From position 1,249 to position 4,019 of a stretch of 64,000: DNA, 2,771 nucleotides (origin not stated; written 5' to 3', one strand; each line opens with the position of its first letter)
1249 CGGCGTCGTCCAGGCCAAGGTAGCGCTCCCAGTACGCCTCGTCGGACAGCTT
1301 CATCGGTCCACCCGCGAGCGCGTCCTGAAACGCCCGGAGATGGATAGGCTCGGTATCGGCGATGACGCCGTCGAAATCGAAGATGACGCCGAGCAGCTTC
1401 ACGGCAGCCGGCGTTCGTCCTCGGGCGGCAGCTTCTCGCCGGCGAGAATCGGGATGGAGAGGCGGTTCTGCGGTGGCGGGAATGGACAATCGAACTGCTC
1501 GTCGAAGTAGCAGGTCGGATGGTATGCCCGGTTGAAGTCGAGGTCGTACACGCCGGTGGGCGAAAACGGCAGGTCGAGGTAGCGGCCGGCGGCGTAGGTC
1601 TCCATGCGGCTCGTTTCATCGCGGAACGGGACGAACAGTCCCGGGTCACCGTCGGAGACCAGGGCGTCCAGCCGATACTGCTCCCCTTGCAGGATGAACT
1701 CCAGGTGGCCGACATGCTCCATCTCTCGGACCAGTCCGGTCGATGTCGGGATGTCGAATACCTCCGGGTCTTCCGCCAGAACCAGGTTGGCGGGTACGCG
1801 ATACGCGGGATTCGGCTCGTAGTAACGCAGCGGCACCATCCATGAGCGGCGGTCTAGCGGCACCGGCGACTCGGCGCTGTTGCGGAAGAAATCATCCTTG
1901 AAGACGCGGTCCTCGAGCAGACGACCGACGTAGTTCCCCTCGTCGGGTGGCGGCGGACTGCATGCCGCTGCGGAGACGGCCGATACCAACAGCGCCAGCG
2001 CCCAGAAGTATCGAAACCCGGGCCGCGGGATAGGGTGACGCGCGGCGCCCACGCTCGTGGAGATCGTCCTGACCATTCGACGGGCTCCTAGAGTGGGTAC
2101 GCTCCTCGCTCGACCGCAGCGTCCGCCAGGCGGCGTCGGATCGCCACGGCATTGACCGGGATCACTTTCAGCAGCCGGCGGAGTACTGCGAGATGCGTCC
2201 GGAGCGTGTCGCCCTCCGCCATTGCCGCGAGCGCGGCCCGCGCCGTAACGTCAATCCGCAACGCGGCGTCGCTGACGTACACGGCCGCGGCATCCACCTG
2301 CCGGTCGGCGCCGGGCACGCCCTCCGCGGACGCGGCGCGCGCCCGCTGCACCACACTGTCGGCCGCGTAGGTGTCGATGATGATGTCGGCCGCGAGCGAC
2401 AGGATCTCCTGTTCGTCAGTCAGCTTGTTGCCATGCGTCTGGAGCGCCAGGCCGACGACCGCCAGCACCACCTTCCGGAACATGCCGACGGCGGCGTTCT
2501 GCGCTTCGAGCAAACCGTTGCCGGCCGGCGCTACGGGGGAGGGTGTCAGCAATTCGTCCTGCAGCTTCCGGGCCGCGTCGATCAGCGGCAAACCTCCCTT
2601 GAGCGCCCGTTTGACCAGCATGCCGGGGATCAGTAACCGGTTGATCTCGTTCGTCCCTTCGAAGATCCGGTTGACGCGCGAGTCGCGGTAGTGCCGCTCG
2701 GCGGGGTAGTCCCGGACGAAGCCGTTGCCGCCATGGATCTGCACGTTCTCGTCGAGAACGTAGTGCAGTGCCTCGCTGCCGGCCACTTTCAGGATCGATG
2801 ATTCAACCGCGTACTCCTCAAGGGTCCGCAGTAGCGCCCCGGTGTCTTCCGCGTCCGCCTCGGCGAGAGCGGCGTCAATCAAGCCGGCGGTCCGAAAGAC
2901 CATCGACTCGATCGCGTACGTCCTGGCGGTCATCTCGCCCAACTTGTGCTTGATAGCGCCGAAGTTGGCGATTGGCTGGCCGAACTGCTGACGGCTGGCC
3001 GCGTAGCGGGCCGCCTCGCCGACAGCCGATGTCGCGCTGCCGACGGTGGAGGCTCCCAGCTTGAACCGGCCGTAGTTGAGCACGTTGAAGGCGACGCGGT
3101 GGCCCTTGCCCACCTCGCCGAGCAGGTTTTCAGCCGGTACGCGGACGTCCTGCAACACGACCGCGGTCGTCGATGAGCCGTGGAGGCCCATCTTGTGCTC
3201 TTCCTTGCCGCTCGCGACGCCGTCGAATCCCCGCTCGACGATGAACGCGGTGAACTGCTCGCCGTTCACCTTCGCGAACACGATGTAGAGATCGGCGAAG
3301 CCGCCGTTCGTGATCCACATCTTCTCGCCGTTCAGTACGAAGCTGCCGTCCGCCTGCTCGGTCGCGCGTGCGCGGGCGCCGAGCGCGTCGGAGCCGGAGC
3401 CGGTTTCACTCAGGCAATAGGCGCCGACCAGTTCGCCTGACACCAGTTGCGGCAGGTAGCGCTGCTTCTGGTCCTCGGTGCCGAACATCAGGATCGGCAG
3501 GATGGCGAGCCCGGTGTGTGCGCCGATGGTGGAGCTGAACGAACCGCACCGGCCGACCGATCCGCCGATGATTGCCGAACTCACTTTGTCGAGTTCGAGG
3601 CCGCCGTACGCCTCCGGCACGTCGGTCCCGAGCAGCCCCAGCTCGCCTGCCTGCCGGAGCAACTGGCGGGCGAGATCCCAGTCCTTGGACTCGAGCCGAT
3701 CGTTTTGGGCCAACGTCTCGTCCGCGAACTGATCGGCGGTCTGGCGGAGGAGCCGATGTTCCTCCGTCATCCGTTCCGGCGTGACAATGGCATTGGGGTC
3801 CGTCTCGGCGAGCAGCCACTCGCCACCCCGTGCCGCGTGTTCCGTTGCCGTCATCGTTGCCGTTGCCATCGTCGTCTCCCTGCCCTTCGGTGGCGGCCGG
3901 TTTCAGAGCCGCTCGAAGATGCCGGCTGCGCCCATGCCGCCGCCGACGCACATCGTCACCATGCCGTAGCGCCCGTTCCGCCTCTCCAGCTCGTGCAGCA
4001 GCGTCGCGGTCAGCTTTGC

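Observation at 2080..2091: Solo element termini at gene ends: seven genes take their stop codon from this motif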

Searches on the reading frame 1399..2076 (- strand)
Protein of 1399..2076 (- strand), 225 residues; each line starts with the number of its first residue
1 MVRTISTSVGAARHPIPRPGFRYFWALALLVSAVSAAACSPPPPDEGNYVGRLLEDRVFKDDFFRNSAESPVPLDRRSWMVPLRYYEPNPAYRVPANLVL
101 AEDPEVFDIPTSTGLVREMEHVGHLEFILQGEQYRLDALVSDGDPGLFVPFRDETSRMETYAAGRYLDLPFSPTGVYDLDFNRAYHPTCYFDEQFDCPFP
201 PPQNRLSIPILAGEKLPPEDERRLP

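Call 13: search_protein_families(library=pfam, proteins=[window:1399-2076:-])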
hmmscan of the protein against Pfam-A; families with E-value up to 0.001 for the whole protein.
window:1399-2076:- (225 aa): 1 family
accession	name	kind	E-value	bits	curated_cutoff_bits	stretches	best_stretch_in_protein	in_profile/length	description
PF07920.16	DUF1684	-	1.6e-40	139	25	1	83-215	6-139/139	Protein of unknown function (DUF1684)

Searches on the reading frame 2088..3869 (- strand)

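Call 13: search_protein_families(library=pfam, proteins=[window:2088-3869:-])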
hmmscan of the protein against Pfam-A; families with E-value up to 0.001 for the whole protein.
window:2088-3869:- (593 aa): 7 families
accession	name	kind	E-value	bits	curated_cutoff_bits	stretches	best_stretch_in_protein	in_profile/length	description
PF00441.29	Acyl-CoA_dh_1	-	2.5e-39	135.3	22.4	1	254-414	1-145/150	Acyl-CoA dehydrogenase, C-terminal domain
PF02771.21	Acyl-CoA_dh_N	-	5.2e-30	104.6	22.9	1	35-146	1-113/113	Acyl-CoA dehydrogenase, N-terminal domain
PF21263.2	Acyl-CoA-dh_C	-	1.9e-27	95.8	27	1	464-565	2-96/96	Acyl-CoA dehydrogenase, C-terminal domain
PF02770.24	Acyl-CoA_dh_M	-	2.1e-19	69.9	33.3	1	150-242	1-97/97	Acyl-CoA dehydrogenase, middle domain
PF08028.16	Acyl-CoA_dh_2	-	3.4e-13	50.5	22.7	1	272-407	4-133/134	Acyl-CoA dehydrogenase, C-terminal domain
PF21343.2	ACAD9-ACADV_C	-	9.3e-10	39.3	27.8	1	471-542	20-91/120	ACAD9/ACADV, C-terminal domain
PF22924.1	ACOX_C_alpha1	-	3.7e-09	37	27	1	264-409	4-159/169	Acyl-CoA oxidase, C-alpha1 domain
